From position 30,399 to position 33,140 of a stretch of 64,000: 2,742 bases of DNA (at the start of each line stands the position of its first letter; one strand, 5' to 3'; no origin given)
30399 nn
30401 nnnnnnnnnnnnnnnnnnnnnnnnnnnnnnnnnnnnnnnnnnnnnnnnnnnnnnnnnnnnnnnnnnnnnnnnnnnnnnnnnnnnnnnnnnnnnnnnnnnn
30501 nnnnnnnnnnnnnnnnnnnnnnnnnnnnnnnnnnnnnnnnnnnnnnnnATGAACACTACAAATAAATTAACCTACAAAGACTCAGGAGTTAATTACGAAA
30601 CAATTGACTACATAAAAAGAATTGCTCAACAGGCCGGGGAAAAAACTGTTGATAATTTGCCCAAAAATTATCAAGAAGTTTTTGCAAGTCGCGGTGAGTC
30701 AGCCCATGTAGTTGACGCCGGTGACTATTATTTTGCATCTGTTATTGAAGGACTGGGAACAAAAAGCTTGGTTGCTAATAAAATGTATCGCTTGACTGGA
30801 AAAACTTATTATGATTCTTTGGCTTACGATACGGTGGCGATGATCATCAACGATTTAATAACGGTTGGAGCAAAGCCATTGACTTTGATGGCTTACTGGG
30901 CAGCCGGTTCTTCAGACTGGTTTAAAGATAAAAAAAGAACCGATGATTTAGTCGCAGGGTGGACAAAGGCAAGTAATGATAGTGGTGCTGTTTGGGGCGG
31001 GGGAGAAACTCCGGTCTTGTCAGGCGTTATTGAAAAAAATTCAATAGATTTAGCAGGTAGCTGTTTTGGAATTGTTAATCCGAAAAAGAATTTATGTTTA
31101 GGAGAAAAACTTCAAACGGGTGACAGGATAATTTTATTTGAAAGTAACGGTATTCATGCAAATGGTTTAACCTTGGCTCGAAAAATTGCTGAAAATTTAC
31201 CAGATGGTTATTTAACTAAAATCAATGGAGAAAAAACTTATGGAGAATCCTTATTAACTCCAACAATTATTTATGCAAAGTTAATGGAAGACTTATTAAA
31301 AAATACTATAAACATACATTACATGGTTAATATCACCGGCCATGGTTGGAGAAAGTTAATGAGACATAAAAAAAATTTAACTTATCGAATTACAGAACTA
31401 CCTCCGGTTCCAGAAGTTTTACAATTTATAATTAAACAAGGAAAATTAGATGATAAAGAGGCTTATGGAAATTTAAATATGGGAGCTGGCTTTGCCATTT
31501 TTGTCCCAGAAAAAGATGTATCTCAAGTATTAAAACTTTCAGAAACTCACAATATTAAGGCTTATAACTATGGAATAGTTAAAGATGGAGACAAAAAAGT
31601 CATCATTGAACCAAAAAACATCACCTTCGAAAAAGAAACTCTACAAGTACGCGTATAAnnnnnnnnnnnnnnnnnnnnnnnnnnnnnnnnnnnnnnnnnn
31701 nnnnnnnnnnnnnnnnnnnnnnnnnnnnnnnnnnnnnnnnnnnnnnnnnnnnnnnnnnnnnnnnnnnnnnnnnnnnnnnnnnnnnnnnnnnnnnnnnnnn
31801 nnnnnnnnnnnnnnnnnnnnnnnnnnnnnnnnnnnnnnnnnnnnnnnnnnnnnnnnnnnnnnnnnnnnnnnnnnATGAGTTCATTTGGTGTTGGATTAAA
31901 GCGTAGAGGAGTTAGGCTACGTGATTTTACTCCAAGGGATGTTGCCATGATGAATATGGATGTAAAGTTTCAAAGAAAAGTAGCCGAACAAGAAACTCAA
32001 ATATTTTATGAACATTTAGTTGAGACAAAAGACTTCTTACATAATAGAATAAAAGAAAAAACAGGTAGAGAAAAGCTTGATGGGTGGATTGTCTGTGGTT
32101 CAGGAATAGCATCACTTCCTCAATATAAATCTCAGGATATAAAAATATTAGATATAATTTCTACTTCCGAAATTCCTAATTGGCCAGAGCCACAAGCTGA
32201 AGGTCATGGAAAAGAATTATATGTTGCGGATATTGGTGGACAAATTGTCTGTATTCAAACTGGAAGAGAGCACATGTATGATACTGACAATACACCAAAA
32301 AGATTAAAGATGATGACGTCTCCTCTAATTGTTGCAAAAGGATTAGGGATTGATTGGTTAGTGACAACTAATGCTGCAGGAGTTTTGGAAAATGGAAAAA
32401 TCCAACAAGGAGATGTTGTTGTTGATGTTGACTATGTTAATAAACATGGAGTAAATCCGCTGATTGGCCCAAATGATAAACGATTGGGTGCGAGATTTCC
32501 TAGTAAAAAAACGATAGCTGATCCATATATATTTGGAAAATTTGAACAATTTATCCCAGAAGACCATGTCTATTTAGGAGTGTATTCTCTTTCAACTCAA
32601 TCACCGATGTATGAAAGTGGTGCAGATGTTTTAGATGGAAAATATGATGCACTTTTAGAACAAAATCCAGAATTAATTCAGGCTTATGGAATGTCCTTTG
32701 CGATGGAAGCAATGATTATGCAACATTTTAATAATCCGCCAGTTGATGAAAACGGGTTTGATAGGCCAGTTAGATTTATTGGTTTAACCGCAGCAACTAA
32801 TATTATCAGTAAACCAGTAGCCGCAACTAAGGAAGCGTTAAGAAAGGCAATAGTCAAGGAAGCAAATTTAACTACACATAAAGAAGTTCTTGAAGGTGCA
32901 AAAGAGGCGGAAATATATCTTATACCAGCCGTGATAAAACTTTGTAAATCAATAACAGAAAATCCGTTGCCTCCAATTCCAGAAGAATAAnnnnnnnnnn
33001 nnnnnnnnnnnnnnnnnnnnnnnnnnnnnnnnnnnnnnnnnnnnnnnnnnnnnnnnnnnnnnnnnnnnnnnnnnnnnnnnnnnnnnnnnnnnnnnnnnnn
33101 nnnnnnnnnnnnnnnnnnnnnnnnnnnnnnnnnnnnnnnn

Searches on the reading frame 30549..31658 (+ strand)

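Call 12: search_protein_families(library=pfam, proteins=[window:30549-31658:+], max_evalue=0.001)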
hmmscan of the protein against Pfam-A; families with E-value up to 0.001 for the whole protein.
window:30549-31658:+ (369 aa): 2 families
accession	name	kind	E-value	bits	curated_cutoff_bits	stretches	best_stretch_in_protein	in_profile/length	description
PF02769.27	AIRS_C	-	1.8e-14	54.6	23.1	1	190-352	2-153/156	AIR synthase related protein, C-terminal domain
PF00586.29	AIRS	-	5.3e-12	46.6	24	1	49-176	1-112/112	AIR synthase related protein, N-terminal domain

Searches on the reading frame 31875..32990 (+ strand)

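Call 12: search_protein_families(library=pfam, proteins=[window:31875-32990:+], max_evalue=0.001)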
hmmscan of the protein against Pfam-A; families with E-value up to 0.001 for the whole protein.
window:31875-32990:+ (371 aa): 1 family
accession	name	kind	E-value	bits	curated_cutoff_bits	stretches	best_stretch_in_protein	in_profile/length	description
PF01048.26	PNP_UDP_1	-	1.1e-13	51.6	25.1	1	87-327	18-222/233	Phosphorylase superfamily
